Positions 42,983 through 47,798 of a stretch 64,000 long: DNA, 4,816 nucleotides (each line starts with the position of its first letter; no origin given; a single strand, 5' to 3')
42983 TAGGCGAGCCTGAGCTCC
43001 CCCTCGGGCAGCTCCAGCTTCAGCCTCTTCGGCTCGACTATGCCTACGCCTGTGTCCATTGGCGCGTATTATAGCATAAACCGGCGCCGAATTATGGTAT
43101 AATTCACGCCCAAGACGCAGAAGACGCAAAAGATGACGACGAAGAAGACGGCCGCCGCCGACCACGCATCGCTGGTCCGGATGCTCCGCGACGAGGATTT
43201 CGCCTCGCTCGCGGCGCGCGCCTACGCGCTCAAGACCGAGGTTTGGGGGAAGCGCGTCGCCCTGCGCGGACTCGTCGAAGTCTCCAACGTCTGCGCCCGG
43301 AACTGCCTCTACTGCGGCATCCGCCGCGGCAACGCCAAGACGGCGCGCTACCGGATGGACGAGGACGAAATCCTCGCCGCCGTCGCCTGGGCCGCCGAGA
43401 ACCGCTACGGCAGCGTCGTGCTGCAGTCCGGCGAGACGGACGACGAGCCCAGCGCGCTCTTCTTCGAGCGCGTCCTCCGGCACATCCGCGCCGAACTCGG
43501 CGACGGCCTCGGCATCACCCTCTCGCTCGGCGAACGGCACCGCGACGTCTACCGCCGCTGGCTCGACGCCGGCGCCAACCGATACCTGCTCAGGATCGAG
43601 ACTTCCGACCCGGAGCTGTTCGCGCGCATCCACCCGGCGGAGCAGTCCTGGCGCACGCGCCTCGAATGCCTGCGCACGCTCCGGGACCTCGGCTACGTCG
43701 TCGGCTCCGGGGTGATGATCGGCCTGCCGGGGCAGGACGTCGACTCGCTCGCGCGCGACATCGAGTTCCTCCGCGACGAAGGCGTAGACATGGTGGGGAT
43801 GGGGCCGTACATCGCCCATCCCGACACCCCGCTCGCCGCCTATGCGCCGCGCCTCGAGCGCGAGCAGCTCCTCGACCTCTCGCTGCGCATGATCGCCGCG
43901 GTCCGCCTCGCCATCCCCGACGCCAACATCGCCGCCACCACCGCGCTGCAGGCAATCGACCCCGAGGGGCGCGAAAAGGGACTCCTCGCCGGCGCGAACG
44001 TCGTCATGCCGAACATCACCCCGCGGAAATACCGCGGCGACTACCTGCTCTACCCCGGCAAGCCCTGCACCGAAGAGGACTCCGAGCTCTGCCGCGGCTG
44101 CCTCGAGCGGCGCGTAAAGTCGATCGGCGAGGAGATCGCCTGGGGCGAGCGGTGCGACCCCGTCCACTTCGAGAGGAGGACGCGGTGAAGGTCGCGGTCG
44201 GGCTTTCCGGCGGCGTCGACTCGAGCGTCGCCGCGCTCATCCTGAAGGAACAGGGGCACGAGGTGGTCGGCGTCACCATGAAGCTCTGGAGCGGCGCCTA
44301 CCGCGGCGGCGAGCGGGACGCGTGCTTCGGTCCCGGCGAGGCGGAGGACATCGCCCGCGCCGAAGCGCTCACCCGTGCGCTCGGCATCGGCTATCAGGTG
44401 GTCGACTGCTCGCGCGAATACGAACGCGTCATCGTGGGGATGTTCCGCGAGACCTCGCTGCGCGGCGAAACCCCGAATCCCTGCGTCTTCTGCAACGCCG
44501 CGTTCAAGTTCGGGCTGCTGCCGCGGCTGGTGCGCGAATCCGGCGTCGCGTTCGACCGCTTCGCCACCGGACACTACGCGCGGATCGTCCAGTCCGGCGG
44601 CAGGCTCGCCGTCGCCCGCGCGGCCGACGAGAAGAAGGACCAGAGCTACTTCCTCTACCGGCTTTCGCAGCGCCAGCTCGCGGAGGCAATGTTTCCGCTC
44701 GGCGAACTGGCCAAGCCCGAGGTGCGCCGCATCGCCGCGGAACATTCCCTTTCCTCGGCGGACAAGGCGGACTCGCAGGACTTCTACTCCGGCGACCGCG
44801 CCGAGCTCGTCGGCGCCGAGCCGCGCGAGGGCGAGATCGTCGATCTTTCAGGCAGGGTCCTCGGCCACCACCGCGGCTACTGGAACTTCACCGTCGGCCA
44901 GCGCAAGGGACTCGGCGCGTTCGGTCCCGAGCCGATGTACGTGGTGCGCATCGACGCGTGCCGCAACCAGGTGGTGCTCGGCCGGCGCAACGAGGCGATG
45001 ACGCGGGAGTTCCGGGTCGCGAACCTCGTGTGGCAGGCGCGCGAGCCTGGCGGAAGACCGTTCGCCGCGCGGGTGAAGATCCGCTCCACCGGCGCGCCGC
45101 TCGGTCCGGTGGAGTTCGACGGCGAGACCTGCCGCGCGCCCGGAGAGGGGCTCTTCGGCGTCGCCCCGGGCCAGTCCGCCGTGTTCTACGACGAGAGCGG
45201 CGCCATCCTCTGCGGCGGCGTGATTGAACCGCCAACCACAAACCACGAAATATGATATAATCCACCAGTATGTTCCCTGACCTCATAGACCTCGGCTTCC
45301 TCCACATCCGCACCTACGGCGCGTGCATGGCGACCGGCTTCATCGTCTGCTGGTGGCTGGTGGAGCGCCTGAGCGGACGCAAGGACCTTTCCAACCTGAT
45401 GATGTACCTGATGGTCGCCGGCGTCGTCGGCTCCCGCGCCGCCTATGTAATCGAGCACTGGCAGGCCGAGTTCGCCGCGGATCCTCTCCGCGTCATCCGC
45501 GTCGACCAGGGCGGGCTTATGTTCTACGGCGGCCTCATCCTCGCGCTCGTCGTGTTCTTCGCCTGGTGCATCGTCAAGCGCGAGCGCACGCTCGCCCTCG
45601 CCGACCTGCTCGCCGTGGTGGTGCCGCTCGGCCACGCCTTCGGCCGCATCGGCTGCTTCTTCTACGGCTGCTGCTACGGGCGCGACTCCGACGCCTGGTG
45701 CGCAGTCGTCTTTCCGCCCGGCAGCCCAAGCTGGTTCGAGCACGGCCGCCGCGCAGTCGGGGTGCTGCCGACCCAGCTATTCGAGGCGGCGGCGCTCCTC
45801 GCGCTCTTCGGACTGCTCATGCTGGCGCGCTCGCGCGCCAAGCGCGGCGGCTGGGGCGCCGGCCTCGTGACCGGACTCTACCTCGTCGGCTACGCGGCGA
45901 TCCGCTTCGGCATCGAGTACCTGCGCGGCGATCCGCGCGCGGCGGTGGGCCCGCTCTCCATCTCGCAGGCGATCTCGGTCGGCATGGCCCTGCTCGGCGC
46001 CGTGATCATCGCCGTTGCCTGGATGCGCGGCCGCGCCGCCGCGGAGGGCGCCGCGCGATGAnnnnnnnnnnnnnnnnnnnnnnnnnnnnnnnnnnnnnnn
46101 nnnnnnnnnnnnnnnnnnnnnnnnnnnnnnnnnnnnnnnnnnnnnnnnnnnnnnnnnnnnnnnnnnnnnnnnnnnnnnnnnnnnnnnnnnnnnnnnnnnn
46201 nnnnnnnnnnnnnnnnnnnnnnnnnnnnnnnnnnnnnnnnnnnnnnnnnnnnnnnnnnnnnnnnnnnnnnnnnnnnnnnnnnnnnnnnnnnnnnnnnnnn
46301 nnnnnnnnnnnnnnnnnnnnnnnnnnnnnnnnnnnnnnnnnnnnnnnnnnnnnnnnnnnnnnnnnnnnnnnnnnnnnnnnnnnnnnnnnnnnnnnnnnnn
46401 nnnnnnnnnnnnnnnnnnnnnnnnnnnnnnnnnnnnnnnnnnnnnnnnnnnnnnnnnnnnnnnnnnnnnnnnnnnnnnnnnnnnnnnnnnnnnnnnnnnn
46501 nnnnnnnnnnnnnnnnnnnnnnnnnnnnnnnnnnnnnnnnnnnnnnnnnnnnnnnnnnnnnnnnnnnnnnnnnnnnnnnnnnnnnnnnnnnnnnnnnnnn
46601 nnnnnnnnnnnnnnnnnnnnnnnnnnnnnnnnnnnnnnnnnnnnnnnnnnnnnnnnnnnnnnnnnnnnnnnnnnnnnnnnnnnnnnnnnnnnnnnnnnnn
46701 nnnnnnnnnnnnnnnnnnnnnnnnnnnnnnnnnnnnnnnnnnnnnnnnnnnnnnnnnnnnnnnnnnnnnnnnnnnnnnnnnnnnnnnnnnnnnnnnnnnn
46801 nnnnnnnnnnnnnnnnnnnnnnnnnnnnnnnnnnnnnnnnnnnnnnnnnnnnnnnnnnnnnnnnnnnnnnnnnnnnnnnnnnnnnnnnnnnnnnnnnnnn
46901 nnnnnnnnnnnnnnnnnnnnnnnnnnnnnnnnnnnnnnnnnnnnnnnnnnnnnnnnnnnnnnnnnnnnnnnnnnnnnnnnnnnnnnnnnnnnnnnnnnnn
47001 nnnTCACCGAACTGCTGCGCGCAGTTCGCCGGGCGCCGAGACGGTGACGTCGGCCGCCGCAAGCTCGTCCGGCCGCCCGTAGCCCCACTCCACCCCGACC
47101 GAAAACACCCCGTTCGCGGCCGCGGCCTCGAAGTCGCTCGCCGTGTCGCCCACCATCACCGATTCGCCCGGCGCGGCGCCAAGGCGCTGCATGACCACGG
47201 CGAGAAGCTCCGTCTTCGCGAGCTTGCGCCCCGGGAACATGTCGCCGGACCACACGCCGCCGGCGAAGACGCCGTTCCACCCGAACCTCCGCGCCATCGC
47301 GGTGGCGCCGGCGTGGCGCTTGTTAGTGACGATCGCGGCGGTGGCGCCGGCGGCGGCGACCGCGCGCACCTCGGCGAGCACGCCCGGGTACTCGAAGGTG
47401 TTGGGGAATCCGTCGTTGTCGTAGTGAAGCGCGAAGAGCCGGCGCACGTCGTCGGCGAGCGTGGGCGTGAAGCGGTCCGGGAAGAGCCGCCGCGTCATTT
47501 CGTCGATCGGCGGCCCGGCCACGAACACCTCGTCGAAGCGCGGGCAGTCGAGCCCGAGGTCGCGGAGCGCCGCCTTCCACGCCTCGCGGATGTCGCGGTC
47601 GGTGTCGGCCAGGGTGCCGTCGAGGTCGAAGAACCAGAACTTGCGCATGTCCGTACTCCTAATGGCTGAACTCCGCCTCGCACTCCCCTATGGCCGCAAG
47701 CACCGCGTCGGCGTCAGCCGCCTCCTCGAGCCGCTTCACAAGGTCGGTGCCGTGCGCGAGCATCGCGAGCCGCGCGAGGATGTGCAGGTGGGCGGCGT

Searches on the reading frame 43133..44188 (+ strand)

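Call 10: search_protein_families(library=pfam, proteins=[window:43133-44188:+], max_evalue=0.001)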
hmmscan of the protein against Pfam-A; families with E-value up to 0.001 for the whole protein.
window:43133-44188:+ (351 aa): 1 family
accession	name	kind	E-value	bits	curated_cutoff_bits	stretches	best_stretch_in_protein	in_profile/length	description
PF04055.27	Radical_SAM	-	1.9e-22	80.6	29.5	1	48-213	1-166/166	Radical SAM superfamily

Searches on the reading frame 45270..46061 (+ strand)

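Call 10: search_protein_families(library=pfam, proteins=[window:45270-46061:+], max_evalue=0.001)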
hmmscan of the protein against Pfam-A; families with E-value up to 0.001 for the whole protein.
window:45270-46061:+ (263 aa): 1 family
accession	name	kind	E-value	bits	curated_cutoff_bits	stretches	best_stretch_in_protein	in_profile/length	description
PF01790.23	LGT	-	1.8e-56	191.6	24.9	1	3-248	1-239/240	Prolipoprotein diacylglyceryl transferase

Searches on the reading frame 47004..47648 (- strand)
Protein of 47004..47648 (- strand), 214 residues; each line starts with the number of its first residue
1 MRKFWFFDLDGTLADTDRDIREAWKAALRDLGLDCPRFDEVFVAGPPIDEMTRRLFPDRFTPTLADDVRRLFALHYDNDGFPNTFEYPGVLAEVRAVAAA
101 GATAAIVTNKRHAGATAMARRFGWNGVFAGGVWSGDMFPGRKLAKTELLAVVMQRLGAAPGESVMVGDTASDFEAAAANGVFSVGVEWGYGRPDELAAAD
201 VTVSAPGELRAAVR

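Call 10: search_protein_families(library=pfam, proteins=[window:47004-47648:-], max_evalue=0.001)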
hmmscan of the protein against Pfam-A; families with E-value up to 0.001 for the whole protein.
window:47004-47648:- (214 aa): 4 families
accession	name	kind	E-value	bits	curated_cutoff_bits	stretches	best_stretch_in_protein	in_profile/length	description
PF13419.12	HAD_2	-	1.2e-21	78.1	23.8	1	7-186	3-178/178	Haloacid dehalogenase-like hydrolase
PF00702.32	Hydrolase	-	3.5e-18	67.1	26.4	1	6-180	5-191/191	haloacid dehalogenase-like hydrolase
PF12710.13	HAD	-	1.1e-13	52.5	27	1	6-176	2-188/189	haloacid dehalogenase-like hydrolase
PF13242.12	Hydrolase_like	-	1.5e-08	34.9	22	1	147-199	8-61/75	HAD-hyrolase-like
